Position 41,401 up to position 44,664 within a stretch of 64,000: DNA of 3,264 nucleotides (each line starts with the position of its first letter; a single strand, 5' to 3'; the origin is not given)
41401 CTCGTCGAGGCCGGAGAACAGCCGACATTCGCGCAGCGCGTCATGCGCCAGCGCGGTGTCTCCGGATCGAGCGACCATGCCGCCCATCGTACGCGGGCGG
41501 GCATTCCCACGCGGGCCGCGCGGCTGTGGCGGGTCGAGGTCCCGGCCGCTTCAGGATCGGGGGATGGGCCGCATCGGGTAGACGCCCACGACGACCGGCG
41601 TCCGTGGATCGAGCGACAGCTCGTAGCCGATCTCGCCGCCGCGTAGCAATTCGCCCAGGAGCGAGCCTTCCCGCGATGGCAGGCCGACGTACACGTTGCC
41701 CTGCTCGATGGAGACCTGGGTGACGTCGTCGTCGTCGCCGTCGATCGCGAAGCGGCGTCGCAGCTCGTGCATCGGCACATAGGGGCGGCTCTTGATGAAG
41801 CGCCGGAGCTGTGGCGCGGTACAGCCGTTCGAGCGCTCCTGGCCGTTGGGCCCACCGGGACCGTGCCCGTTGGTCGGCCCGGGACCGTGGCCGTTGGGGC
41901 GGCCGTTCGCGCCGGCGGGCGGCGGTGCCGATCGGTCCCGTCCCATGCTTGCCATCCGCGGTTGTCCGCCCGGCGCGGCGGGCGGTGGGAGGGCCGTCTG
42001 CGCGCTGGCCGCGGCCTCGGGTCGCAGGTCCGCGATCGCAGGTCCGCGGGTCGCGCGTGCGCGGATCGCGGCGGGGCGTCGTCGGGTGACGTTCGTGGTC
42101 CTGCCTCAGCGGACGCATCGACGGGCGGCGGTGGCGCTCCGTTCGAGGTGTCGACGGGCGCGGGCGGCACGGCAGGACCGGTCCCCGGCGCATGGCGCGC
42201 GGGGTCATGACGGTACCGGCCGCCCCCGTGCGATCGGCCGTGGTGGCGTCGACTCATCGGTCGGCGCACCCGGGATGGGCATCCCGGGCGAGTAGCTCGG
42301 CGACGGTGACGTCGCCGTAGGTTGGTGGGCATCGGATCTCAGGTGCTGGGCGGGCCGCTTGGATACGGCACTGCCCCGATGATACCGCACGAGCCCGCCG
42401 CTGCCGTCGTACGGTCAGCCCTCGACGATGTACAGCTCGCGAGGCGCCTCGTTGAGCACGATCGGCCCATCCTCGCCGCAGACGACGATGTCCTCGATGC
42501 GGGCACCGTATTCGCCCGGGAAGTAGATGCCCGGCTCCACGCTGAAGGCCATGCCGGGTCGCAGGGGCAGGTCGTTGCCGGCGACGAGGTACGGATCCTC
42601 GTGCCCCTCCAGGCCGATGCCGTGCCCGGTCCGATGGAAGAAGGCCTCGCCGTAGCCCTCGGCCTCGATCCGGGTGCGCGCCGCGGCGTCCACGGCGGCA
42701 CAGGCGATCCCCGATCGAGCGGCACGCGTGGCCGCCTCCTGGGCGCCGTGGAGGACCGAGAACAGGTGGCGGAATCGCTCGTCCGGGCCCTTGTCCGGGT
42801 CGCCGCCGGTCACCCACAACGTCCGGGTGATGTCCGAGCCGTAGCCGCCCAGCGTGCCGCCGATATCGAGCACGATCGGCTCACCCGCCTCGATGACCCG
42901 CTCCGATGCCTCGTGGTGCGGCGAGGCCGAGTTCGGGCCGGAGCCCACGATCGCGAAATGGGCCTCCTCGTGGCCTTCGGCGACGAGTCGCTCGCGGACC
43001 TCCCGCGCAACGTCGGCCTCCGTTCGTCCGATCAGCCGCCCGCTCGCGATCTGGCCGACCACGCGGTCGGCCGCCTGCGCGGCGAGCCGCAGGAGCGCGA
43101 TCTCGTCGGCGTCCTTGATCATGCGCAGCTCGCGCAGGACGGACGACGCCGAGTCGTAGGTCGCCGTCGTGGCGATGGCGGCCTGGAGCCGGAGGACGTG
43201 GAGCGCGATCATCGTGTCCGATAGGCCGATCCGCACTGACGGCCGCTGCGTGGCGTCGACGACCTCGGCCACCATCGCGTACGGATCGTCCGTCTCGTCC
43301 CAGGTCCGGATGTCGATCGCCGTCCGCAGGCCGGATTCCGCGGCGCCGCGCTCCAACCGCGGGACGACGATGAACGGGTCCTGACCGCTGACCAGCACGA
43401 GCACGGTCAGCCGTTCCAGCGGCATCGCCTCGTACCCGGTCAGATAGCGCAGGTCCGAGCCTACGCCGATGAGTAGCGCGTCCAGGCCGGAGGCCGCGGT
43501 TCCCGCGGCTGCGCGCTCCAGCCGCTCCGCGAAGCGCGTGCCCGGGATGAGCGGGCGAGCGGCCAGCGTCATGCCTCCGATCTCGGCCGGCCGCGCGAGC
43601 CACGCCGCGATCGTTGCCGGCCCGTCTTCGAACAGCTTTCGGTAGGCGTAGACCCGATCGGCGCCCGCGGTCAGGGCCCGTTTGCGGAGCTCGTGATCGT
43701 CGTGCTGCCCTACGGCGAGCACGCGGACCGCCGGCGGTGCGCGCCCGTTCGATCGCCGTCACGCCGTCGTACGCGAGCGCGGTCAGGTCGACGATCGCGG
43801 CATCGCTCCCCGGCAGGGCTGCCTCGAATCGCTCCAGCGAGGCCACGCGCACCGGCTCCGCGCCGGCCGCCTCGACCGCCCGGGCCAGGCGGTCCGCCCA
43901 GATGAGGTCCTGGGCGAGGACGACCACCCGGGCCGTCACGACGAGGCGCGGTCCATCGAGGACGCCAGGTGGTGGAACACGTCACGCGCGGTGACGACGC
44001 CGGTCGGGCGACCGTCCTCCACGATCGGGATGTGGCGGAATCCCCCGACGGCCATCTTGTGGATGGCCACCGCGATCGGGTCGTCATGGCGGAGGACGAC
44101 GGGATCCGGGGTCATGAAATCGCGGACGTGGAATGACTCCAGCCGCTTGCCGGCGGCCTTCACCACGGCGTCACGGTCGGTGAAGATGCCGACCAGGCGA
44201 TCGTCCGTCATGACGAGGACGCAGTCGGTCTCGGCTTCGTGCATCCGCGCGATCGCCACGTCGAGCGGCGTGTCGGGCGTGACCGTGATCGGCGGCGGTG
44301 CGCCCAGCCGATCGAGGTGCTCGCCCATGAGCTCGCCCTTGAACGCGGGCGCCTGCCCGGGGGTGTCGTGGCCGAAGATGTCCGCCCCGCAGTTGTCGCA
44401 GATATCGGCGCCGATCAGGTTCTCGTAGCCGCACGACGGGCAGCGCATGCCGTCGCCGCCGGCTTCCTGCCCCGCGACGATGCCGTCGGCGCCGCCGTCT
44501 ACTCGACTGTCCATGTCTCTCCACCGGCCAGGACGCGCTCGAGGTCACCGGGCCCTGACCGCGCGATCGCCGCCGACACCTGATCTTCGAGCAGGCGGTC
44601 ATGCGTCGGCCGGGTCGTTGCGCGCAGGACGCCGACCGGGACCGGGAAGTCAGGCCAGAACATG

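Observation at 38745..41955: Tightly coupled Crp - GAF - cytoplasmic S8 protease operon with a convergent small acidic peptide gene carrying a CRP-like site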

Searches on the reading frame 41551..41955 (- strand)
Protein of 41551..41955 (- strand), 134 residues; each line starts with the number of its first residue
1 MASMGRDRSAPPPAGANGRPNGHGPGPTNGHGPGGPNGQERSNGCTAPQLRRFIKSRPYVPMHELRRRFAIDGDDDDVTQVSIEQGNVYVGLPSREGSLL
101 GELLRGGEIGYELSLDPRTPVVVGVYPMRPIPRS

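Call 3: search_protein_families(library=pfam, proteins=[window:41551-41955:-], max_evalue=0.01)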
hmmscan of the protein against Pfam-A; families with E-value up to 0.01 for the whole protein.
window:41551-41955:- (134 aa): 0 families

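Call 7: search_protein_families(library=ncbifam, proteins=[window:41551-41955:-], max_evalue=0.01)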
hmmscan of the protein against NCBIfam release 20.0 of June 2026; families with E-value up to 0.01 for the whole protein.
window:41551-41955:- (134 aa): 0 families

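Call 8: search_protein_families(library=padloc, proteins=[window:41551-41955:-], max_evalue=0.01)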
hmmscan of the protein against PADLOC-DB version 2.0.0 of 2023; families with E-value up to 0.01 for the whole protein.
window:41551-41955:- (134 aa): 0 families

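Call 42: search_protein_families(library=ncbifam, proteins=[window:41551-41955:-], max_evalue=1)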
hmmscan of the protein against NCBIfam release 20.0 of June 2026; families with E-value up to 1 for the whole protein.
window:41551-41955:- (134 aa): 0 families

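Call 93: search_solved_structures(query=window:41551-41955:-, max_evalue=1)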
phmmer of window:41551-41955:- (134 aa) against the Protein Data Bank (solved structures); distinct sequences matched with E-value up to 1: 2.
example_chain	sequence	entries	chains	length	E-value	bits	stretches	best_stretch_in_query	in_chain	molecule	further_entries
1x6b_A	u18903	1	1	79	0.13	15.5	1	56-111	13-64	Rho guanine exchange factor (GEF) 16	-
2rgw_A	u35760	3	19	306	0.4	14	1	36-103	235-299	Aspartate carbamoyltransferase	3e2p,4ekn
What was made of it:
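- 41551..41955 (-): 134-aa protein of unknown function: a low-complexity N-terminus and a conserved C-terminal domain of about 85 aa. It is a lineage-specific neighbour, not part of the core. No Pfam, NCBIfam or PDB hit (calls 3, 7, 93).
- Tried and rejected: PDB sequence search for the 134-aa protein gave nothing (call 93).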

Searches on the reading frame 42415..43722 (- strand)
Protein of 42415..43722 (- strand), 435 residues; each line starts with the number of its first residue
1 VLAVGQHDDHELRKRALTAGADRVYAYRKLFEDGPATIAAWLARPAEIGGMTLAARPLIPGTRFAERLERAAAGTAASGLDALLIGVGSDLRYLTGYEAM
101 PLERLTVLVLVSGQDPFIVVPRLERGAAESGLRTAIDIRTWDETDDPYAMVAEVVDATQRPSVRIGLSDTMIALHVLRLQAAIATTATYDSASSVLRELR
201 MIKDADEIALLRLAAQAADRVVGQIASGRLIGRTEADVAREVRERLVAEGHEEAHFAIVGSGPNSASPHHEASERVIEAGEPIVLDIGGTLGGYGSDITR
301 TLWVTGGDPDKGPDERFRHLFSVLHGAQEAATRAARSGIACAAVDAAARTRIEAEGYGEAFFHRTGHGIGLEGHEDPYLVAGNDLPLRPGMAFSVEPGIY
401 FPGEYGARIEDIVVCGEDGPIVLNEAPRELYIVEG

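Call 3: search_protein_families(library=pfam, proteins=[window:42415-43722:-], max_evalue=0.01)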
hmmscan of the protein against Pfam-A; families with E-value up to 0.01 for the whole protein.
window:42415-43722:- (435 aa): 2 families
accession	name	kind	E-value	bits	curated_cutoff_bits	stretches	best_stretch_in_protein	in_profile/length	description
PF00557.29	Peptidase_M24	-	5.8e-54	183.5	23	1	210-416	2-207/208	Metallopeptidase family M24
PF01321.24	Creatinase_N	-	2.8e-14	54.2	22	1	67-202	1-128/128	Creatinase/Prolidase N-terminal domain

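Call 7: search_protein_families(library=ncbifam, proteins=[window:42415-43722:-], max_evalue=0.01)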
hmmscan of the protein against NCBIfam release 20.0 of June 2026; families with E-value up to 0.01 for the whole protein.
window:42415-43722:- (435 aa): 13 families
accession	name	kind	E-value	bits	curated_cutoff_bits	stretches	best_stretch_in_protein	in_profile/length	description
NF007310.0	PRK09795.1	equivalog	2.3e-53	181.3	393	1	193-431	118-356/361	aminopeptidase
NF040821.1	dipep_PepQ_Arch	equivalog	3.8e-51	174.1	630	1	68-430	3-345/346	Xaa-Pro dipeptidase PepQ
NF038259.1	ectoine_DoeA_2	exception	8.1e-22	77.5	575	1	63-421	13-374/386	ectoine hydrolase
NF008131.0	PRK10879.1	equivalog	1.3e-16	60.5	465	1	182-420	153-414/438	Xaa-Pro aminopeptidase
TIGR02993.1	ectoine_eutD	equivalog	1.3e-14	54.1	613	1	63-432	10-389/391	ectoine hydrolase DoeA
NF011174.0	PRK14576.1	subfamily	1.1e-12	47.6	487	1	192-430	167-401/405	putative endopeptidase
NF011720.0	PRK15173.1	subfamily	4.5e-12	45.6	420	1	180-430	93-339/343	peptidase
NF011173.0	PRK14575.1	equivalog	5.6e-12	45.3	850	1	180-430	156-402/406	putative peptidase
TIGR00500.1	met_pdase_I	equivalog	1.2e-11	44.6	171.35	1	202-399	3-203/247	type I methionyl aminopeptidase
NF043017.1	DimsulpropLyDddP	equivalog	4e-11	42.4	600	1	151-427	158-437/443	dimethylsulfonioproprionate lyase DddP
NF010133.0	PRK13607.1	equivalog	5.8e-08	32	339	1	193-352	152-305/443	Xaa-Pro dipeptidase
NF008970.0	PRK12318.1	equivalog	0.00026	20.3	267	1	327-400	170-245/291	methionyl aminopeptidase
NF005583.0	PRK07281.1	equivalog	0.00044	19.6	445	1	316-399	149-235/286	methionyl aminopeptidase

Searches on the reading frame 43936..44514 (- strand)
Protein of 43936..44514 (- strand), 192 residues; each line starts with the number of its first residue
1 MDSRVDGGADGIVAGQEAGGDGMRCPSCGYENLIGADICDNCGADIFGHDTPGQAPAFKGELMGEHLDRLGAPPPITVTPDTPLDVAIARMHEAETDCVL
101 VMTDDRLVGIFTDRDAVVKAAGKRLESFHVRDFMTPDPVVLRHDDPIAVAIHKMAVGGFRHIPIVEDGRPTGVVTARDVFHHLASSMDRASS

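Call 3: search_protein_families(library=pfam, proteins=[window:43936-44514:-], max_evalue=0.01)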
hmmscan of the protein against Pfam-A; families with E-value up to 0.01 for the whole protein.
window:43936-44514:- (192 aa): 5 families
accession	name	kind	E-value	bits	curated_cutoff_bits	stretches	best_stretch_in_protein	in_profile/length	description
PF00571.33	CBS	-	5.2e-26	91.2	24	2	130-184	1-56/57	CBS domain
PF13240.11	Zn_Ribbon_1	-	8.8e-06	25.8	25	1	25-45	2-22/23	zinc-ribbon domain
PF24463.1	DUF7577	-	0.002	18.1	28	1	22-45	2-25/27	Domain of unknown function (DUF7577)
PF12773.13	DZR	-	0.0021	18.6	27.3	1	24-43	26-45/45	Double zinc ribbon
PF13248.11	Zn_ribbon_3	-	0.0022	17.8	27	1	24-46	4-26/26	zinc-ribbon domain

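Call 7: search_protein_families(library=ncbifam, proteins=[window:43936-44514:-], max_evalue=0.01)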
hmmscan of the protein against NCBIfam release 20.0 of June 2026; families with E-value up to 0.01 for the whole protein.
window:43936-44514:- (192 aa): 13 families
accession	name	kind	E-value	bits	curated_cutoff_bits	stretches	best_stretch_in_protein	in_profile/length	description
NF041552.1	TF_PrdR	equivalog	6.4e-07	28.1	795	1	77-189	18-131/577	sigma-54 dependent transcriptional regulator PrdR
NF053863.1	DS11_antiphage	equivalog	8.5e-07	28.4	260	1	74-181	84-190/305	CBS domain-containing anti-phage protein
TIGR01302.1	IMP_dehydrog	equivalog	2.4e-05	23.4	481.5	1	75-181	90-198/450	IMP dehydrogenase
TIGR00393.1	kpsF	subfamily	2.6e-05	23.9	203.7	1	77-173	168-266/268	KpsF/GutQ family sugar-phosphate isomerase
NF038279.1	TF_CBS_SpxR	exception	4.6e-05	22.3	600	1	100-186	226-308/427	CBS-HotDog domain-containing transcription factor SpxR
NF041569.1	A-tRNAntase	equivalog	5.9e-05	21.5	1440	1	77-190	321-433/880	A-adding tRNA nucleotidyltransferase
NF053603.1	HhpR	exception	0.00059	19.1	520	1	77-180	73-180/282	CBS domain-containing high hydrostatic pressure regulator HhpR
TIGR01186.1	proV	subfamily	0.00089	18.5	326.6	1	65-185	242-359/363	betaine/proline/choline family ABC transporter ATP-binding protein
TIGR01303.1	IMP_DH_rel_1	equivalog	0.0012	17.8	562.75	0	75-135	98-158/475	GuaB1 family IMP dehydrogenase-related protein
NF005869.0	PRK07807.1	equivalog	0.0015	17.7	549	1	74-180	98-201/479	GuaB1 family IMP dehydrogenase-related protein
NF011447.0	PRK14869.2-3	equivalog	0.0041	15.7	522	0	129-181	69-122/540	putative manganese-dependent inorganic diphosphatase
NF011445.0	PRK14869.2-1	equivalog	0.0065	14.9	483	0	129-179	69-120/548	putative manganese-dependent inorganic diphosphatase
NF053704.1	TransRegCcpNBacil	equivalog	0.0066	15.9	260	0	75-167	84-180/208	transcriptional regulator CcpN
